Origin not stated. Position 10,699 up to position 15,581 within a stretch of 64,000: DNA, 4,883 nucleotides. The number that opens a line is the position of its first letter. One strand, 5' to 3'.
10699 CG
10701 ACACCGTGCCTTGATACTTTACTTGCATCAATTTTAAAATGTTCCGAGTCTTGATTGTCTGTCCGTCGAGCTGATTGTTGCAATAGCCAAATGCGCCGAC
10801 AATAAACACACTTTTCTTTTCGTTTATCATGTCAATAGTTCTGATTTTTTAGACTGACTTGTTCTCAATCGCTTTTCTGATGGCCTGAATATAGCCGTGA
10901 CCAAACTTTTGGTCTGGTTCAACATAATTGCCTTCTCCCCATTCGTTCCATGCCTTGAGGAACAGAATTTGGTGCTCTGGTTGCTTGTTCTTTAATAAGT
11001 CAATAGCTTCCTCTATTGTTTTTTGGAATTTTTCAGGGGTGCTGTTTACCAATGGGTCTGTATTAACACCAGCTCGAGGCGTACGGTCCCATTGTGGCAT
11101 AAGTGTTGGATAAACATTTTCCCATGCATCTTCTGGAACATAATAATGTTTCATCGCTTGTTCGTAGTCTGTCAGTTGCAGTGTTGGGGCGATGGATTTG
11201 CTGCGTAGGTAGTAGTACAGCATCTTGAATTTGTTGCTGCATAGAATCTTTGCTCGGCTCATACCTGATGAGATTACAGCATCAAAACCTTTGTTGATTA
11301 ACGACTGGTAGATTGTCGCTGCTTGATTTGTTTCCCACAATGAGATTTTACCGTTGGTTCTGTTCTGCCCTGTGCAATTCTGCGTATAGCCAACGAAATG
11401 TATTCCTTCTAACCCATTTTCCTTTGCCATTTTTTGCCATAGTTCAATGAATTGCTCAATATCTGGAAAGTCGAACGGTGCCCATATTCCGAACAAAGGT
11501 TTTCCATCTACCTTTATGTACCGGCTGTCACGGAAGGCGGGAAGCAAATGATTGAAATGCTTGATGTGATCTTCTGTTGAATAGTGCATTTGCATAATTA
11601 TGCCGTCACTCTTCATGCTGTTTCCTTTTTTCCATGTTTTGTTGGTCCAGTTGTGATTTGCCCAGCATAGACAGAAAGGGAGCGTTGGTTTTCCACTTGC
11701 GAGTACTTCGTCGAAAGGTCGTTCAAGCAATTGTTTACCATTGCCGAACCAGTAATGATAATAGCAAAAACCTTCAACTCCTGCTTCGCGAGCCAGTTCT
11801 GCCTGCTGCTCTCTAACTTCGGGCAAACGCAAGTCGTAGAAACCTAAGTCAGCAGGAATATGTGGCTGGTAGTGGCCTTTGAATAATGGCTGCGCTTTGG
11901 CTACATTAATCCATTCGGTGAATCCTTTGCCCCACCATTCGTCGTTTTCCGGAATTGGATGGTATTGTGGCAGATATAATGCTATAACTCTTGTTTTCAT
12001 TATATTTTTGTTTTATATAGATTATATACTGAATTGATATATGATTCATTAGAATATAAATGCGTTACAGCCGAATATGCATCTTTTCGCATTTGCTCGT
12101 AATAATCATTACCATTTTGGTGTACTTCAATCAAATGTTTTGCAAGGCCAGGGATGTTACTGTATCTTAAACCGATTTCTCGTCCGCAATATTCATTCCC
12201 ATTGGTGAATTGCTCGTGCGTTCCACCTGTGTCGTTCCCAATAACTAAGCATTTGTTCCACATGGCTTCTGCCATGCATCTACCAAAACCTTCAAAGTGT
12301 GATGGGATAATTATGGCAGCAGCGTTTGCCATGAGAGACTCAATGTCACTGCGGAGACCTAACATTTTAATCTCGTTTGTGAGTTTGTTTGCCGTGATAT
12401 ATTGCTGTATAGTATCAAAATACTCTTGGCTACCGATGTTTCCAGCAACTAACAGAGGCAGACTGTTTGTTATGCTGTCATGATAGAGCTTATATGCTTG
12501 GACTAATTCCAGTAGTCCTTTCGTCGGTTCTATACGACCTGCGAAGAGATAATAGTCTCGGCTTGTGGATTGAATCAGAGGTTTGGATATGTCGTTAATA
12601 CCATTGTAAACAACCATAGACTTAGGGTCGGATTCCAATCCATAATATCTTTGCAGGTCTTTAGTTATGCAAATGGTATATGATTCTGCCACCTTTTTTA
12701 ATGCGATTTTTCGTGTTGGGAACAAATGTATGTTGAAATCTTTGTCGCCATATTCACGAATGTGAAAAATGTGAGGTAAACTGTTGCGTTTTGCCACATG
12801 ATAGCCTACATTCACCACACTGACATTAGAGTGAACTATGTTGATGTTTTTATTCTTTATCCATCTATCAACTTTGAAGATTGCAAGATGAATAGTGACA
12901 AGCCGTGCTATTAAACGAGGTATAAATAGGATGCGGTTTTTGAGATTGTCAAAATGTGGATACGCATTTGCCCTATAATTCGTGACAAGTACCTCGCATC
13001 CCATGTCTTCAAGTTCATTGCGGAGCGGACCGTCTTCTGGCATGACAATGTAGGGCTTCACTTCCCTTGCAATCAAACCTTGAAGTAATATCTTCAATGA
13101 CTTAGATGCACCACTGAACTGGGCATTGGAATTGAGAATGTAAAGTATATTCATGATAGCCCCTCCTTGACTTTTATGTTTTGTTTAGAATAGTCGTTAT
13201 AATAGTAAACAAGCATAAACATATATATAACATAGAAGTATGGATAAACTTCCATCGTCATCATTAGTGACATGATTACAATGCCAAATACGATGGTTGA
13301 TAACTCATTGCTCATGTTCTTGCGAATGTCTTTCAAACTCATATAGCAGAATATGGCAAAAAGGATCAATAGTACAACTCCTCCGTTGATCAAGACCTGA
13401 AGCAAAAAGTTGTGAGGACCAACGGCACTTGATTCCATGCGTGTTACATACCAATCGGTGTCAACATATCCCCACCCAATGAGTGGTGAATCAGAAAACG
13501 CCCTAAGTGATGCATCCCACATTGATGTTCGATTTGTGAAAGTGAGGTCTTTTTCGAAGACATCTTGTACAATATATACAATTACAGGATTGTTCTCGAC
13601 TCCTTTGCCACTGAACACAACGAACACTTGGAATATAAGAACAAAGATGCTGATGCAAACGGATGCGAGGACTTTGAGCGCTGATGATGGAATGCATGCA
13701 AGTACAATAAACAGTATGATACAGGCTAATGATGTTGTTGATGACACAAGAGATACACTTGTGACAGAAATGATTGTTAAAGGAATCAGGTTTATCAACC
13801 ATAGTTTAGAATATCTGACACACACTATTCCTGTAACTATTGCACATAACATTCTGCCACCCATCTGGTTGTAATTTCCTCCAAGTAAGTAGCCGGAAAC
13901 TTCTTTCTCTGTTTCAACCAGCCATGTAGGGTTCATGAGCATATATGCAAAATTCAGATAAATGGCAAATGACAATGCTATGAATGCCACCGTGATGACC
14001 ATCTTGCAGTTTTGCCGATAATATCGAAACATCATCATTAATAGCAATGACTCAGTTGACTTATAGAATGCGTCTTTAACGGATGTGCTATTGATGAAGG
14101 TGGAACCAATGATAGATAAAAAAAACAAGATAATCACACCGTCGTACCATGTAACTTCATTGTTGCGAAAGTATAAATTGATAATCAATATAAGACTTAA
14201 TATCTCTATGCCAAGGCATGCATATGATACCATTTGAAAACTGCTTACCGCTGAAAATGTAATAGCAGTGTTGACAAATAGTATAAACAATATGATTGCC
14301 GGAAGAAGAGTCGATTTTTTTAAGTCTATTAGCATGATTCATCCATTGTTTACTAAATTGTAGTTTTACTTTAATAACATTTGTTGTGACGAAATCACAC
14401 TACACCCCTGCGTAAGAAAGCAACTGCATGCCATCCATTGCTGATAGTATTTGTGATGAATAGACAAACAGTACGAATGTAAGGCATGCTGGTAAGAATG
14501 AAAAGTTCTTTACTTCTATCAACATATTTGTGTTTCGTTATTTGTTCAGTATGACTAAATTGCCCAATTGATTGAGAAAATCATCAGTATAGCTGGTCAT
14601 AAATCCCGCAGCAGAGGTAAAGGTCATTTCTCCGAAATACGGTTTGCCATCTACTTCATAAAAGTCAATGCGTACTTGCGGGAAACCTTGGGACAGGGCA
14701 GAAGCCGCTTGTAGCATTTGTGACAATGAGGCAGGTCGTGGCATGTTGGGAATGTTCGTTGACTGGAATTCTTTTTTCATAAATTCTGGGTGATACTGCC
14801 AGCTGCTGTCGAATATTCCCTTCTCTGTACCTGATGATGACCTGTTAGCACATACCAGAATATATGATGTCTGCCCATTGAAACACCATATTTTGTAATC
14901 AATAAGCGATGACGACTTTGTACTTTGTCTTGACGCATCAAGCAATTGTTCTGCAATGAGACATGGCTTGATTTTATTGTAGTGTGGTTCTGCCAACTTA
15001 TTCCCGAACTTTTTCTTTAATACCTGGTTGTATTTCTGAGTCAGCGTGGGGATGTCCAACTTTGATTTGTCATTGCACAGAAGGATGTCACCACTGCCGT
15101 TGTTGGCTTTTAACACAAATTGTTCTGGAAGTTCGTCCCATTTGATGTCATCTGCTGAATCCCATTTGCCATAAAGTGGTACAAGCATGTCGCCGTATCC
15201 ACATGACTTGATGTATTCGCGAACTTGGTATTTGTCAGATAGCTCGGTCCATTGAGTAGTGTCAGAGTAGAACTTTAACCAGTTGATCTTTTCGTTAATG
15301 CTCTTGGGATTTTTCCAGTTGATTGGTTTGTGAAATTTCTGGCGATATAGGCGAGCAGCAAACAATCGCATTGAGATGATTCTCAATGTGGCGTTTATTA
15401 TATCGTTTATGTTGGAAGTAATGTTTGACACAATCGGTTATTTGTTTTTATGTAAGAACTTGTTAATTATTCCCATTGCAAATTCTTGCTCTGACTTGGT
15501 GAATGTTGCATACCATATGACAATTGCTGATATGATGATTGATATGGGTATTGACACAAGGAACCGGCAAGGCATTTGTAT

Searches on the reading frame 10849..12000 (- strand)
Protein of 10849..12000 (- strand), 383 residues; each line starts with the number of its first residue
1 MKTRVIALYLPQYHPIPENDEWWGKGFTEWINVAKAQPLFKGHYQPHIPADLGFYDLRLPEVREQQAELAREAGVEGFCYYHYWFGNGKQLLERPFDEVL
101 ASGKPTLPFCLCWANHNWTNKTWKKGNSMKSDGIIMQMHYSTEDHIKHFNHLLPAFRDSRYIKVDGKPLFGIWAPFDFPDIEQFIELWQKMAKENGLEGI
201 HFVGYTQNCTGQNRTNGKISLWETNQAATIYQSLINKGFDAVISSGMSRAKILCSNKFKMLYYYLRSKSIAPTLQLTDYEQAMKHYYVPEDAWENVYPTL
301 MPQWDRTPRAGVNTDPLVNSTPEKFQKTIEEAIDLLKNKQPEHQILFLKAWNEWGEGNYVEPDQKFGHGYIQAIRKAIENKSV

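Call 83: search_protein_families(library=pfam, proteins=[window:10849-12000:-], max_evalue=0.00001)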
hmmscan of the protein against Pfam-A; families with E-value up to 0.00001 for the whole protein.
window:10849-12000:- (383 aa): 1 family
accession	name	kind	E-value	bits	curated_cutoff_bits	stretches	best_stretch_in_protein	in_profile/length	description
PF14307.12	Glyco_tran_WbsX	-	6.2e-132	440.7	25.1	1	5-374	1-350/350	Glycosyltransferase WbsX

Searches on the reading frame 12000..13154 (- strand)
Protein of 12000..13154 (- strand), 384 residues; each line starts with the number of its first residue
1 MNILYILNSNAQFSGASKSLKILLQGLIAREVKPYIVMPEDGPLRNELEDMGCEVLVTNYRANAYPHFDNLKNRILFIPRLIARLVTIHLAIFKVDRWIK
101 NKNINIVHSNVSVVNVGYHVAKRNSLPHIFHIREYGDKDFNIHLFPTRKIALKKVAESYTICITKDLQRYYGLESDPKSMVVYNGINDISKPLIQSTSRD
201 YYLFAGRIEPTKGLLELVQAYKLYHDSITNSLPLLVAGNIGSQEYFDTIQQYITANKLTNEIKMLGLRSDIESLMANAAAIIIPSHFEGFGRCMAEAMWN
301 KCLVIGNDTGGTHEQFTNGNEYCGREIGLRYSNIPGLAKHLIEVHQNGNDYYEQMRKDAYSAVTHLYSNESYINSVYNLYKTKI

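Call 83: search_protein_families(library=pfam, proteins=[window:12000-13154:-], max_evalue=0.00001)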
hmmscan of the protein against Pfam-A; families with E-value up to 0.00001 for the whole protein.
window:12000-13154:- (384 aa): 3 families
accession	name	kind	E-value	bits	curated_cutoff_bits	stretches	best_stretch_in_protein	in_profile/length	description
PF00534.26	Glycos_transf_1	-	2.2e-21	76.6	26.4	1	196-360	12-170/172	Glycosyl transferases group 1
PF13692.12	Glyco_trans_1_4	-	7e-15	56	27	1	201-344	3-139/142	Glycosyl transferases group 1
PF13439.12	Glyco_transf_4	-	2.9e-06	27.8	28.5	0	14-187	2-167/170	Glycosyltransferase Family 4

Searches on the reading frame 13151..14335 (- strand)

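Call 83: search_protein_families(library=pfam, proteins=[window:13151-14335:-], max_evalue=0.00001)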
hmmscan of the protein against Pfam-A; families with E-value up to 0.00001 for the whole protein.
window:13151-14335:- (394 aa): 1 family
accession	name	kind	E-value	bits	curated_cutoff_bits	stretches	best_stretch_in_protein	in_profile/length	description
PF04932.20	Wzy_C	-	3.4e-14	53.3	31.7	1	198-327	15-149/149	O-Antigen ligase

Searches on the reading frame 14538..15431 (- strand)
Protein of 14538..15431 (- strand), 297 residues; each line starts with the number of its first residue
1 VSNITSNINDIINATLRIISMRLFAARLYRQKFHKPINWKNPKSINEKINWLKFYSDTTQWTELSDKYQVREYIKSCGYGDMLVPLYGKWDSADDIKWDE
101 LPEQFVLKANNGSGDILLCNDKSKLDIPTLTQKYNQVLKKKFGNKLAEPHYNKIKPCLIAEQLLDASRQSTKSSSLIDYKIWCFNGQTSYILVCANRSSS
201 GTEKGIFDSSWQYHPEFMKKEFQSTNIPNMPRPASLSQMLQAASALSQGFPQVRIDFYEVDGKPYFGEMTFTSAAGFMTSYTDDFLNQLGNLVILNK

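Call 83: search_protein_families(library=pfam, proteins=[window:14538-15431:-], max_evalue=0.00001)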
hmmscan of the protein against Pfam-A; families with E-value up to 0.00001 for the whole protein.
window:14538-15431:- (297 aa): 1 family
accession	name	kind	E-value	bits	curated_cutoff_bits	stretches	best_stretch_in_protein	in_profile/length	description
PF14305.11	ATPgrasp_TupA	-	2.7e-44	151.9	25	1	47-292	1-239/241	TupA-like ATPgrasp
